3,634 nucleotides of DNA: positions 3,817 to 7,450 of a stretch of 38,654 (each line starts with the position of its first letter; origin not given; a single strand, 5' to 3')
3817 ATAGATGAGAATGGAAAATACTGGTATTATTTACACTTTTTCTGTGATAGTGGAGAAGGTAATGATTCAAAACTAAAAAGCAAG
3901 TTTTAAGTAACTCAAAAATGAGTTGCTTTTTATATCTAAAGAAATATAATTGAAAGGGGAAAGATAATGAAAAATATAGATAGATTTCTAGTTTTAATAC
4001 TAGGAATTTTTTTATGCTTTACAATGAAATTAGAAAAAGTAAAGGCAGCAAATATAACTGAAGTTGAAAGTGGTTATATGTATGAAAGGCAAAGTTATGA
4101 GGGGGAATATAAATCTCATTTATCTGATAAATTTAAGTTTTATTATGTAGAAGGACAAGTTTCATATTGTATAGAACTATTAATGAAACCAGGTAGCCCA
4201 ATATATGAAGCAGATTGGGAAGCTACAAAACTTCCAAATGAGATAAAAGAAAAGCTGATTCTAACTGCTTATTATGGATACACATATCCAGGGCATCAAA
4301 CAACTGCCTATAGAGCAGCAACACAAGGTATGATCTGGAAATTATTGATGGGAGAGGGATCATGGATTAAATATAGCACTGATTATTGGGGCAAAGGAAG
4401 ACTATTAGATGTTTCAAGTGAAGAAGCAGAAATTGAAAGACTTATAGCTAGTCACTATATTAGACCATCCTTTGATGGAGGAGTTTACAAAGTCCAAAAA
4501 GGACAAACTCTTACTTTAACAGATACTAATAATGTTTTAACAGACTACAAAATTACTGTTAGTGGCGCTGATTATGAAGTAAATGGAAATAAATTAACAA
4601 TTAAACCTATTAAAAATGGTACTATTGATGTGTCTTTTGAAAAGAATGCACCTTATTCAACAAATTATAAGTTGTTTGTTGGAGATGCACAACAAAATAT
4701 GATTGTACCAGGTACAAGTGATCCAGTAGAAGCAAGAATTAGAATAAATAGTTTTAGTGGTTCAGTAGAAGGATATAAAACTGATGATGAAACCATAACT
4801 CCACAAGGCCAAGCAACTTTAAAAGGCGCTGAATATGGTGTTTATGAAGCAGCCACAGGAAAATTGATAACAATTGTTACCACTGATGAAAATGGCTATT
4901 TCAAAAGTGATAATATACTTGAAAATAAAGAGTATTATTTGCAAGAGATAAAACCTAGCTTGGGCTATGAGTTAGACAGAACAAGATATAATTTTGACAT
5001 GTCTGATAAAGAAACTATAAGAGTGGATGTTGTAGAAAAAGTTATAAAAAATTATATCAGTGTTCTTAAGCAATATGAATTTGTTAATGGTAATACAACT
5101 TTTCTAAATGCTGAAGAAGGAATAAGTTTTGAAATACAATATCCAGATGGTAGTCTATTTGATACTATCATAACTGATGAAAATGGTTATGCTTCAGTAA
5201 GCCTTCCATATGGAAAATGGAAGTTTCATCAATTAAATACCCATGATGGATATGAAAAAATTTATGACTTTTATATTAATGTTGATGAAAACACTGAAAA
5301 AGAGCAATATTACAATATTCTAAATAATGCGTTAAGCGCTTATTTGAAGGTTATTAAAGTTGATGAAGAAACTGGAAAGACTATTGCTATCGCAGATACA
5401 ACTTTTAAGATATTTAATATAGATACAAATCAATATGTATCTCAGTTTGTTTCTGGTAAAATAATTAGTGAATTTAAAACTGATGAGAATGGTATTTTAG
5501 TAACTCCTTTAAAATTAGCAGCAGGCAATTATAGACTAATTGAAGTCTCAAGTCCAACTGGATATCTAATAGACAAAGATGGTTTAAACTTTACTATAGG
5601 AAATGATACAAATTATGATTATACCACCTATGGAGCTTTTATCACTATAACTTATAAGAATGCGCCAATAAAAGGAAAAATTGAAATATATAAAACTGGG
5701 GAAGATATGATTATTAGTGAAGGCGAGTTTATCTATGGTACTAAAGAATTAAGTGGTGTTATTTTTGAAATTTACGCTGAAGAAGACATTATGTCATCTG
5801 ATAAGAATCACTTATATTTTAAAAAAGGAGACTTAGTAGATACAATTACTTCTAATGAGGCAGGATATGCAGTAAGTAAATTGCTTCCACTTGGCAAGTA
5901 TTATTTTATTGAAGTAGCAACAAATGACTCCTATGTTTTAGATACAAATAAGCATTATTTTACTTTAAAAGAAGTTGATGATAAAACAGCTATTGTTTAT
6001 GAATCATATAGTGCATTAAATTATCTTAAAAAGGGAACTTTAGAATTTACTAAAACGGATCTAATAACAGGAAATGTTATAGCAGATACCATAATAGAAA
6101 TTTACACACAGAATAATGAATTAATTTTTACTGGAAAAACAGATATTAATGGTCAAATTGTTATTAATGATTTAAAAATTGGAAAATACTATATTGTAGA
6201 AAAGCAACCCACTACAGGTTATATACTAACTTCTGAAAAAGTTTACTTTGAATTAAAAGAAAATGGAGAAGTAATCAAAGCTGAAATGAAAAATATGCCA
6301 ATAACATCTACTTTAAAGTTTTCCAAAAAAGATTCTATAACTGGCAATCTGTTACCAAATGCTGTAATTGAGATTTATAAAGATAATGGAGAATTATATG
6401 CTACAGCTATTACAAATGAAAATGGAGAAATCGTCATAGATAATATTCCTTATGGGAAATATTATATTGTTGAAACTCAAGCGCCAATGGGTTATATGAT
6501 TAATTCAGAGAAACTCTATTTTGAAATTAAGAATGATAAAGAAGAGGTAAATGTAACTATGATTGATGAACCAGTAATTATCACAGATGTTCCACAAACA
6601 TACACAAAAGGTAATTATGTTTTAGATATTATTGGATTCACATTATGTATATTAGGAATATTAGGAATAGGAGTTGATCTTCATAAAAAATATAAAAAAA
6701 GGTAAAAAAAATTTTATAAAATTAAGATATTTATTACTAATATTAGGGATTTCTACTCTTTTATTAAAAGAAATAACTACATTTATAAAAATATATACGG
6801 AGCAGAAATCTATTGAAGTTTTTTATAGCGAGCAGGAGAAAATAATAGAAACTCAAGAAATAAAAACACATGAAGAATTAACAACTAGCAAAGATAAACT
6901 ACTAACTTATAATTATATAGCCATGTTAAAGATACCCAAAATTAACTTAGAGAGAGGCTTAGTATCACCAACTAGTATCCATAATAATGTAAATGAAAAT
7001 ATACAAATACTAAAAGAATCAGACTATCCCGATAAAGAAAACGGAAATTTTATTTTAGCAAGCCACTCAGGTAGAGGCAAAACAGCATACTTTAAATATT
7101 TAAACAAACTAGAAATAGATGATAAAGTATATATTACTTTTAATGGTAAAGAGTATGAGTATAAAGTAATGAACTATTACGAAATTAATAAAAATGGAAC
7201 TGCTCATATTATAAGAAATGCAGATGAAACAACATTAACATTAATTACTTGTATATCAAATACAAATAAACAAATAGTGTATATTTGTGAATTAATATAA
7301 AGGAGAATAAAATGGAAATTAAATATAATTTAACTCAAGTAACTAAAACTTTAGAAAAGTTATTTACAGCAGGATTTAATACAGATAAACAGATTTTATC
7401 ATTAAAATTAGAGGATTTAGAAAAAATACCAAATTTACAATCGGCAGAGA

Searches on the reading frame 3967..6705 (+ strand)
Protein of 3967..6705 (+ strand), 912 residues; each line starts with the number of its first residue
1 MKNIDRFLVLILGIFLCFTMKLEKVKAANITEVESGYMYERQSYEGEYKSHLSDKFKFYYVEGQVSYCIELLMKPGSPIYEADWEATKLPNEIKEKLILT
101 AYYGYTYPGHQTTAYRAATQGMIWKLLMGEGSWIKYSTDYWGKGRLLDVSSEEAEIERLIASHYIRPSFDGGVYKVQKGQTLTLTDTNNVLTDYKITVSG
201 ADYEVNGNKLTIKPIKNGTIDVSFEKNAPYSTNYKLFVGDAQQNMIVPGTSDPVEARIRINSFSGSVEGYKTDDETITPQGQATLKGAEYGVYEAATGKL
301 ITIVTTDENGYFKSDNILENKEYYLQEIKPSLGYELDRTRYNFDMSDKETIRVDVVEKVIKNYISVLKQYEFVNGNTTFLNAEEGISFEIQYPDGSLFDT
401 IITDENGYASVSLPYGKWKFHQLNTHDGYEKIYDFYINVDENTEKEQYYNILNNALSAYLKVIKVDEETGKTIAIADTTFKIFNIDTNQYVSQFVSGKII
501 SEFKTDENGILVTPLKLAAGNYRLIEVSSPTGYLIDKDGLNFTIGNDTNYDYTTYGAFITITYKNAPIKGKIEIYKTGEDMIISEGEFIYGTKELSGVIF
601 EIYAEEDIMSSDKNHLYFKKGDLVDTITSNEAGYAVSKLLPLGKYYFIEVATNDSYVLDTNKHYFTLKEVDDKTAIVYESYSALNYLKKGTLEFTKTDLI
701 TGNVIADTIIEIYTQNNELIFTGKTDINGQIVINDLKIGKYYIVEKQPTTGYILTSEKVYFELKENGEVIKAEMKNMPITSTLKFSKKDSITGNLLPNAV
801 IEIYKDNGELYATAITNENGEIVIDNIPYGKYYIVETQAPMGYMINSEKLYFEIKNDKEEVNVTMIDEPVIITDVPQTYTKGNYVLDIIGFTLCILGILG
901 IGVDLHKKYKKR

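Call 5: search_protein_families(library=pfam, proteins=[window:3967-6705:+], max_evalue=0.001)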
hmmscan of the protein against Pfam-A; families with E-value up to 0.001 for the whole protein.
window:3967-6705:+ (912 aa): 6 families
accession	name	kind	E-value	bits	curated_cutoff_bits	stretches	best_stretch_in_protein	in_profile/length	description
PF17802.7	SpaA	-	1.2e-78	259.7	23.1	6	782-868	2-90/91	Prealbumin-like fold domain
PF17210.9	SdrD_B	-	3.4e-12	47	29.7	0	799-850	27-77/112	SdrD B-like domain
PF11974.14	bMG3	-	2.4e-09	37.5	34.9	0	692-736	15-59/103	Bacterial alpha-2-macroglobulin MG3 domain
PF13620.12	CarboxypepD_reg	-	3.2e-09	37.4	32.3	0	789-835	8-53/82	Carboxypeptidase regulatory-like domain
PF08341.16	TED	-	4.4e-05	24.3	22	1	66-127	2-70/102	Thioester domain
PF17936.7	Big_6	-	0.00014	22.5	27.6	0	785-823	10-49/83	Bacterial Ig domain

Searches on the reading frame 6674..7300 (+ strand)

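Call 6: search_protein_families(library=pfam, proteins=[window:6674-7300:+], max_evalue=0.001)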
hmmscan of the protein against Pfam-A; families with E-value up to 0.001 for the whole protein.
window:6674-7300:+ (208 aa): 1 family
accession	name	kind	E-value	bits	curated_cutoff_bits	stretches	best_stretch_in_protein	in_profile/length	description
PF04203.18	Sortase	-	7.8e-19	68.1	26.6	1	85-203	1-120/125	Sortase domain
